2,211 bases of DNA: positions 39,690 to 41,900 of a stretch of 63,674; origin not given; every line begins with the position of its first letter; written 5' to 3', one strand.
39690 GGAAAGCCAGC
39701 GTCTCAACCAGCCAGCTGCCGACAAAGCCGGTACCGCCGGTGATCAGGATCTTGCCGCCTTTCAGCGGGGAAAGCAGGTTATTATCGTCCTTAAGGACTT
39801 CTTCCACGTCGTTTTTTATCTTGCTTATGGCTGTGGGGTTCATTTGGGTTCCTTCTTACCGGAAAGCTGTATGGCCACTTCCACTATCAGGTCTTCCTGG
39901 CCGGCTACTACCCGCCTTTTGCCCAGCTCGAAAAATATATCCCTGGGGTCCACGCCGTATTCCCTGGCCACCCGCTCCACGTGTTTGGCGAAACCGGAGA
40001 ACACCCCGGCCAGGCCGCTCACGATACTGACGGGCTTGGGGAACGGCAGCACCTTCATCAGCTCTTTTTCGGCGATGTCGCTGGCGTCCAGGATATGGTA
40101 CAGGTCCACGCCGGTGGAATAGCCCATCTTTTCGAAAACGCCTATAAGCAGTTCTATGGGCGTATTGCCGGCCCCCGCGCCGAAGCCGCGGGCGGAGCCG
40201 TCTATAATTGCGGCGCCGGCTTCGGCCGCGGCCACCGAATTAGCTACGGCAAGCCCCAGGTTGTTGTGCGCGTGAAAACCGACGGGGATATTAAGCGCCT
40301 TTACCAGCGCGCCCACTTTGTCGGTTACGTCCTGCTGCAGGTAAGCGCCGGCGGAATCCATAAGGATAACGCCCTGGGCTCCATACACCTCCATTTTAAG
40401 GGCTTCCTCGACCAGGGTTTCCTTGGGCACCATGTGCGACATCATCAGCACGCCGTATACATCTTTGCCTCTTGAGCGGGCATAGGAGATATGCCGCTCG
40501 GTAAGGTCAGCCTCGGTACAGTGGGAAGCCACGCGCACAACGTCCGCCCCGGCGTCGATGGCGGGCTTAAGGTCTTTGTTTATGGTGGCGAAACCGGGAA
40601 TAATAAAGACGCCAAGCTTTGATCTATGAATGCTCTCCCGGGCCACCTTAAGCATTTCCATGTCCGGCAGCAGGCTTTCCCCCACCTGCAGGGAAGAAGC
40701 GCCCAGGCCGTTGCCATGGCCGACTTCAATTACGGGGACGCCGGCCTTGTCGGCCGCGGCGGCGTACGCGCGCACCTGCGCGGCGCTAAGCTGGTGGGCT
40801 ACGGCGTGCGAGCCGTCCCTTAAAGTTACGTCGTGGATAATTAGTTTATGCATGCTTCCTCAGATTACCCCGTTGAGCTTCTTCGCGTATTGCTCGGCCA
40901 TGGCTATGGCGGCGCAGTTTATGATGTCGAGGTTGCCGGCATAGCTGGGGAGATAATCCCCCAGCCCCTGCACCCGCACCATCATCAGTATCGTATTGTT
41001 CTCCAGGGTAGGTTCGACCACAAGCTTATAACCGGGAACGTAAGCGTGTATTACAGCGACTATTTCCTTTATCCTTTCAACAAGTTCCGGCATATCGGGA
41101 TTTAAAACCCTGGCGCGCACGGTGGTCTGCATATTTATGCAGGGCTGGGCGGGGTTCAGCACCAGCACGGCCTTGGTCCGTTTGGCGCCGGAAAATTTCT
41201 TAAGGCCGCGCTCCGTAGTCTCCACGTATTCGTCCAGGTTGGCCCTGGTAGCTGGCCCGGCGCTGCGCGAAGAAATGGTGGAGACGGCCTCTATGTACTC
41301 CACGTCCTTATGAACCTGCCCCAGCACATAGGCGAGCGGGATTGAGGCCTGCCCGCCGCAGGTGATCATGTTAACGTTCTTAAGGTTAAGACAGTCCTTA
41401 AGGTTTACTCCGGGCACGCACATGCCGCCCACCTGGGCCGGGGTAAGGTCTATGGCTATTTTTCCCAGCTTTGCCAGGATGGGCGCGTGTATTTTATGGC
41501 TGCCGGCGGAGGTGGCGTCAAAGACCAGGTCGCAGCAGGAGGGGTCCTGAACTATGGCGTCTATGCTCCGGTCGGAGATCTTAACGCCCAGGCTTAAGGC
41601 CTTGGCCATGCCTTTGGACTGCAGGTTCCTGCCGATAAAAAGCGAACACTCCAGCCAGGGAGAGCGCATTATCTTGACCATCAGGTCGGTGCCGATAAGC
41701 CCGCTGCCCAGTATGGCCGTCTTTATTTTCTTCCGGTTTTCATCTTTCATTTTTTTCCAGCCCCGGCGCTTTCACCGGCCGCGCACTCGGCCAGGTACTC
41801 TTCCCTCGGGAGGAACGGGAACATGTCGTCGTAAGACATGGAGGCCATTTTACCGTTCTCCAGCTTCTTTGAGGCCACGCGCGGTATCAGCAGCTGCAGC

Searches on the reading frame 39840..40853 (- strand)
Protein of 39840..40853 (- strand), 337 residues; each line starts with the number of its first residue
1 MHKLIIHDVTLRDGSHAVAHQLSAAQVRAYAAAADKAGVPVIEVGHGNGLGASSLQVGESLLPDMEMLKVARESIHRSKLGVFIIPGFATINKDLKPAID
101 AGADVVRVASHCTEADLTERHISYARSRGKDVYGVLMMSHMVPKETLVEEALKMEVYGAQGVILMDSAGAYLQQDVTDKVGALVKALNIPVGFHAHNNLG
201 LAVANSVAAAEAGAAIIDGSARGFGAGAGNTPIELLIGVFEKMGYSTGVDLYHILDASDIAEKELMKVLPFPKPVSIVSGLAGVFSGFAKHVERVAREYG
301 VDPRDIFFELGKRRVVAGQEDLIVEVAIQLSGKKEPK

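Call 3: search_protein_families(library=pfam, proteins=[window:39840-40853:-])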
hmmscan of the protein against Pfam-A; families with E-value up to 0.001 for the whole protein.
window:39840-40853:- (337 aa): 2 families
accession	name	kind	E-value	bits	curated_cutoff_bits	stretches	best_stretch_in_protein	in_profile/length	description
PF00682.25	HMGL-like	-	8.7e-46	156.9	29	1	4-259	2-258/260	HMGL-like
PF07836.16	DmpG_comm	-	7.8e-28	96.3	27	1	273-331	4-62/63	DmpG-like communication domain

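Call 4: search_protein_families(library=ncbifam, proteins=[window:39840-40853:-])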
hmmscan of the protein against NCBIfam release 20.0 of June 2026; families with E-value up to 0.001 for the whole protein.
window:39840-40853:- (337 aa): 28 families (the best 25 are shown)
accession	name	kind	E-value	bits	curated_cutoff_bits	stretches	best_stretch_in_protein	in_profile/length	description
NF006049.0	PRK08195.1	subfamily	1.6e-138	461.4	229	1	2-335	6-340/344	4-hyroxy-2-oxovalerate/4-hydroxy-2-oxopentanoic acid aldolase,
TIGR03217.1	4OH_2_O_val_ald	equivalog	2.4e-121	405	286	1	3-333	2-333/334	4-hydroxy-2-oxovalerate aldolase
TIGR02660.1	nifV_homocitr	equivalog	1.9e-23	83.4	462.9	1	4-275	2-273/365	homocitrate synthase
NF002085.0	PRK00915.1-2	subfamily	3.6e-20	72.2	517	1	2-263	12-273/504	2-isopropylmalate synthase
TIGR02090.1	LEU1_arch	subfamily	5.8e-20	71.7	484.75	1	6-280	3-275/363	isopropylmalate/citramalate/homocitrate synthases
NF006761.0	PRK09282.1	domain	1.1e-18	67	402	1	91-263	98-272/591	pyruvate carboxylase subunit B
NF002084.0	PRK00915.1-1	equivalog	4.4e-17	61.8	748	2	174-259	185-271/523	2-isopropylmalate synthase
TIGR02146.1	LysS_fung_arch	equivalog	8.5e-17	61.4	413.55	1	7-256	2-248/344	homocitrate synthase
NF008985.0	PRK12331.1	equivalog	2.2e-16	59.7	718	1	2-258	2-267/465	oxaloacetate decarboxylase subunit alpha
NF002086.0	PRK00915.1-3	equivalog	7.3e-16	57.7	532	1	155-241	161-251/516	2-isopropylmalate synthase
TIGR00973.1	leuA_bact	equivalog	1.1e-15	57.2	598.7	1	174-262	182-271/494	2-isopropylmalate synthase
NF010644.0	PRK14041.1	equivalog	1.6e-15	56.7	734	1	4-259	3-267/467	pyruvate carboxylase subunit B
TIGR00977.1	citramal_synth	equivalog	4.9e-15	54.8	450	1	157-246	166-257/526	citramalate synthase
TIGR01108.1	oadA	equivalog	8.1e-15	54.3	756.5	1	92-262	94-266/582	sodium-extruding oxaloacetate decarboxylase subunit alpha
NF041069.1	IPMS_Sufob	equivalog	1.8e-14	53.8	600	1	157-279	154-276/371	isopropylmalate synthase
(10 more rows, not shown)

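Call 36: search_solved_structures(query=window:39840-40853:-, max_evalue=1e-20, show_alignments=3)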
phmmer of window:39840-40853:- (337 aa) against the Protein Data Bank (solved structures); distinct sequences matched with E-value up to 1e-20: 4.
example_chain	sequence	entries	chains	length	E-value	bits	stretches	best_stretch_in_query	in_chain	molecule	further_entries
1nvm_A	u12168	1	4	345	1.6e-86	293.7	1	3-331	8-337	4-hydroxy-2-oxovalerate aldolase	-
4jn6_A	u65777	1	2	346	1.2e-83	284.3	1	5-331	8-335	4-hydroxy-2-oxovalerate aldolase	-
8ih7_A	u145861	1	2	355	1.9e-82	280.4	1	3-331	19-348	4-hydroxy-2-oxovalerate aldolase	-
4lrs_A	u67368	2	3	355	9.2e-81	274.8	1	5-334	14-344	4-hydroxy-2-oxovalerate aldolase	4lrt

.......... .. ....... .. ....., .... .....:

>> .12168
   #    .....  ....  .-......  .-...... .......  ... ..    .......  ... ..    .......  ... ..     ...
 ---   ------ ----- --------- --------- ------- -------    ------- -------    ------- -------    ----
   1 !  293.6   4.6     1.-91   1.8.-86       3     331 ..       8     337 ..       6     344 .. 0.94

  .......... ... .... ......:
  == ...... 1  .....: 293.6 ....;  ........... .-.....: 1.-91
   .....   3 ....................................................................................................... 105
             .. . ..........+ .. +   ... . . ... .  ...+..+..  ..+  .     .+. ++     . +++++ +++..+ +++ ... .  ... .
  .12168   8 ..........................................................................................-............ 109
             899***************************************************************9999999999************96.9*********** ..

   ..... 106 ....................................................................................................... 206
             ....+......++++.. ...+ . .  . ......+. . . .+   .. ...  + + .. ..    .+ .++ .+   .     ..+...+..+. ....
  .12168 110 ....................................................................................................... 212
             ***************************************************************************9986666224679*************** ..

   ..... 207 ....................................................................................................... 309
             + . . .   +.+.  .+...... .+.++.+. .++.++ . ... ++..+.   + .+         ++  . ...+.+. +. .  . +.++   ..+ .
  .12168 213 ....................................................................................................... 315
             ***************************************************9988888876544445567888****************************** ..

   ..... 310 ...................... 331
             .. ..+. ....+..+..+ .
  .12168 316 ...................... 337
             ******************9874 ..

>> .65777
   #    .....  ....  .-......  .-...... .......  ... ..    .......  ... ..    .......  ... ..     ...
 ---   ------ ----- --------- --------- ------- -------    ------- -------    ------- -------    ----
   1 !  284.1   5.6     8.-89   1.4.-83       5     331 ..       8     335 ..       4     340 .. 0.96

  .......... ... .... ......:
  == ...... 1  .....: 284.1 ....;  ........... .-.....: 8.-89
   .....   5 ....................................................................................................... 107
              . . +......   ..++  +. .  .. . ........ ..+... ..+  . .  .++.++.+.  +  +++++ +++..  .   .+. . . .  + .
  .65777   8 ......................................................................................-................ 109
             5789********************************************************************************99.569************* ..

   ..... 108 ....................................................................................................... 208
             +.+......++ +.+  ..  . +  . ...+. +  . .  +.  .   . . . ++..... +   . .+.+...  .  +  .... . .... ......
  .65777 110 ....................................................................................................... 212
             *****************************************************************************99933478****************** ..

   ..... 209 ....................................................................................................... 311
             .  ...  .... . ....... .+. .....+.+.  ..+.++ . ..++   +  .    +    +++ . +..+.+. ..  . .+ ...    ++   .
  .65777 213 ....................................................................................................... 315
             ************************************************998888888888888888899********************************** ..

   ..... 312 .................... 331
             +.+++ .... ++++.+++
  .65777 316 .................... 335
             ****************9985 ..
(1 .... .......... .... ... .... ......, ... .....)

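Call 42: find_related_loci(query=window:39840-40853:-, collection=metagenome_contigs, flank=7000)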
Query window:39840-40853:- (337 aa) in metagenome_contigs; peptide patterns used: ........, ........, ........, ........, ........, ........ (x = any residue, [..] = any of these).
250 stretches matched a pattern; 142 encode a relative of the query (tblastn E <= 1e-3); the best 80 are kept; 80 distinct loci.
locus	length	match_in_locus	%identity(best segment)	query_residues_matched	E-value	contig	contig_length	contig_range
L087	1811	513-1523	95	1-337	0e+0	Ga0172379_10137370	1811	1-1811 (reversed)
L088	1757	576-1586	86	1-337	0e+0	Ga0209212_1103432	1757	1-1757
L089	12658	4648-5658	76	1-337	3e-171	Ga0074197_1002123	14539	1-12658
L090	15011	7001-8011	76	1-337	2e-170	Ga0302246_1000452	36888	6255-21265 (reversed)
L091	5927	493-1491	74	1-333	4e-171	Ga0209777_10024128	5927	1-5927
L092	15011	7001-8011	74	1-337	1e-168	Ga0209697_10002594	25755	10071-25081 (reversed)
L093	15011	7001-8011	75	1-337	3e-168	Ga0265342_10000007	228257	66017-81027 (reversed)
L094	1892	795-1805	72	1-337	2e-173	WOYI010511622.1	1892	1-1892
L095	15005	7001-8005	68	1-335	8e-156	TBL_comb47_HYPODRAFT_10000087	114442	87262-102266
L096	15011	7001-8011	71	1-335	4e-155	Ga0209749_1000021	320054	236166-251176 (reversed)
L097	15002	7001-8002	70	1-334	2e-154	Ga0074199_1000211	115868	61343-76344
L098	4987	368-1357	70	1-330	3e-156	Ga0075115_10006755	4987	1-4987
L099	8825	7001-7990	71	1-330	6e-154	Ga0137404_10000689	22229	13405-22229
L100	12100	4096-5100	66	1-335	4e-154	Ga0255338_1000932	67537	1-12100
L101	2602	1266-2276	66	1-337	3e-161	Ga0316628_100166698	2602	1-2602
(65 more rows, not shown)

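Call 57: search_protein_representatives(protein=window:39840-40853:-)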
Query: 337 residues. Proteins with E-value up to 0.001 (for the whole library): 7349; up to 1e-10: 2208; up to 1e-30: 507. The best 150 are listed.
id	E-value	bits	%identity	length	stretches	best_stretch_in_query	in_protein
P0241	1.3e-104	366.4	54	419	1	3-331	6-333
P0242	3.6e-102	358.3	52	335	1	1-333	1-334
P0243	2.0e-99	349.4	56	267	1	2-265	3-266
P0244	2.7e-97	342.4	50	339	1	4-331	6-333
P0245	7.8e-96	337.5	47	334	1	2-330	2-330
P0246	3.9e-94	331.9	46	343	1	3-333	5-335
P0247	2.0e-93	329.6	48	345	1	5-334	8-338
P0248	2.0e-91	323.1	49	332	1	7-331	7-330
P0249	1.4e-88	313.8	46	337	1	1-331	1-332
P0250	2.8e-88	312.7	49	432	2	7-260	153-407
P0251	1.6e-87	310.2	46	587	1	3-333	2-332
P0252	9.4e-87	307.7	48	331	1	8-330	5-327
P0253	2.1e-86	306.6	47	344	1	4-330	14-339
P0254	2.5e-84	299.7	45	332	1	3-334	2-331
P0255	1.3e-82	294.1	48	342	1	6-330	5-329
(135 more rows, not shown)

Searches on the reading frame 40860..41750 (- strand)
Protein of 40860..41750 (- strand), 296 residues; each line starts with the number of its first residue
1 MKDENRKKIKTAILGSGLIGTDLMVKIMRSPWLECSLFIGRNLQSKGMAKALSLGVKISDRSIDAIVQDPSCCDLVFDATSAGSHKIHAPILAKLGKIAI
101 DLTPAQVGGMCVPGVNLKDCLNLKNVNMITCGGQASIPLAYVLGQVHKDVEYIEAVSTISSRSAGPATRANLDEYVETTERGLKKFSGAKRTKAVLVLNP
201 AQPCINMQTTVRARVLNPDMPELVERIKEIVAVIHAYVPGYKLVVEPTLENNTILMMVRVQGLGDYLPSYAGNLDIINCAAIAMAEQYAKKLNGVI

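Call 3: search_protein_families(library=pfam, proteins=[window:40860-41750:-])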
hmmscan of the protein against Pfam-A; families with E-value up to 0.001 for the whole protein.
window:40860-41750:- (296 aa): 2 families
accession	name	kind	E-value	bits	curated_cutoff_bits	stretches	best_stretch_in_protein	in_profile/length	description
PF09290.16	AcetDehyd-dimer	-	2.9e-47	160.8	26.6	1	131-268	1-138/138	Prokaryotic acetaldehyde dehydrogenase, dimerisation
PF01118.30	Semialdhyde_dh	-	1.2e-07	32.6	26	1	10-105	1-99/121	Semialdehyde dehydrogenase, NAD binding domain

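Call 4: search_protein_families(library=ncbifam, proteins=[window:40860-41750:-])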
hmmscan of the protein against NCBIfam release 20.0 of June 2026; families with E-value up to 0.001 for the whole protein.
window:40860-41750:- (296 aa): 2 families
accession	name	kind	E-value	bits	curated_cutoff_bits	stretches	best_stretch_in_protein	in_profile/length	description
NF006157.0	PRK08300.1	subfamily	4.2e-115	384.2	166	1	6-292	3-295/303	acetaldehyde dehydrogenase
TIGR03215.1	ac_ald_DH_ac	equivalog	4.1e-113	377.4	282.25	1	8-292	1-283/285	acetaldehyde dehydrogenase (acetylating)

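Call 37: search_solved_structures(query=window:40860-41750:-, max_evalue=1e-20, show_alignments=2)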
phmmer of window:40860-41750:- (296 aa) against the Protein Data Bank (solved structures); distinct sequences matched with E-value up to 1e-20: 5.
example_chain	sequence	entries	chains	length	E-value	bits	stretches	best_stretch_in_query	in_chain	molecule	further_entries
7z3s_A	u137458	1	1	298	1.8e-83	283.4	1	6-291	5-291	Acetaldehyde dehydrogenase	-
4jn6_B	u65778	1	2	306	2.4e-73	250.2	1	7-291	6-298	Acetaldehyde dehydrogenase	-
4lrs_B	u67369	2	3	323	1.3e-68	234.6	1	8-289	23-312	Acetaldehyde dehydrogenase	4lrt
1nvm_B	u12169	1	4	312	3.4e-66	226.8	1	7-292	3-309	acetaldehyde dehydrogenase (acylating)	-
8ih7_B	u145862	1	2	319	1.3e-62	215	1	8-289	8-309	Acetaldehyde dehydrogenase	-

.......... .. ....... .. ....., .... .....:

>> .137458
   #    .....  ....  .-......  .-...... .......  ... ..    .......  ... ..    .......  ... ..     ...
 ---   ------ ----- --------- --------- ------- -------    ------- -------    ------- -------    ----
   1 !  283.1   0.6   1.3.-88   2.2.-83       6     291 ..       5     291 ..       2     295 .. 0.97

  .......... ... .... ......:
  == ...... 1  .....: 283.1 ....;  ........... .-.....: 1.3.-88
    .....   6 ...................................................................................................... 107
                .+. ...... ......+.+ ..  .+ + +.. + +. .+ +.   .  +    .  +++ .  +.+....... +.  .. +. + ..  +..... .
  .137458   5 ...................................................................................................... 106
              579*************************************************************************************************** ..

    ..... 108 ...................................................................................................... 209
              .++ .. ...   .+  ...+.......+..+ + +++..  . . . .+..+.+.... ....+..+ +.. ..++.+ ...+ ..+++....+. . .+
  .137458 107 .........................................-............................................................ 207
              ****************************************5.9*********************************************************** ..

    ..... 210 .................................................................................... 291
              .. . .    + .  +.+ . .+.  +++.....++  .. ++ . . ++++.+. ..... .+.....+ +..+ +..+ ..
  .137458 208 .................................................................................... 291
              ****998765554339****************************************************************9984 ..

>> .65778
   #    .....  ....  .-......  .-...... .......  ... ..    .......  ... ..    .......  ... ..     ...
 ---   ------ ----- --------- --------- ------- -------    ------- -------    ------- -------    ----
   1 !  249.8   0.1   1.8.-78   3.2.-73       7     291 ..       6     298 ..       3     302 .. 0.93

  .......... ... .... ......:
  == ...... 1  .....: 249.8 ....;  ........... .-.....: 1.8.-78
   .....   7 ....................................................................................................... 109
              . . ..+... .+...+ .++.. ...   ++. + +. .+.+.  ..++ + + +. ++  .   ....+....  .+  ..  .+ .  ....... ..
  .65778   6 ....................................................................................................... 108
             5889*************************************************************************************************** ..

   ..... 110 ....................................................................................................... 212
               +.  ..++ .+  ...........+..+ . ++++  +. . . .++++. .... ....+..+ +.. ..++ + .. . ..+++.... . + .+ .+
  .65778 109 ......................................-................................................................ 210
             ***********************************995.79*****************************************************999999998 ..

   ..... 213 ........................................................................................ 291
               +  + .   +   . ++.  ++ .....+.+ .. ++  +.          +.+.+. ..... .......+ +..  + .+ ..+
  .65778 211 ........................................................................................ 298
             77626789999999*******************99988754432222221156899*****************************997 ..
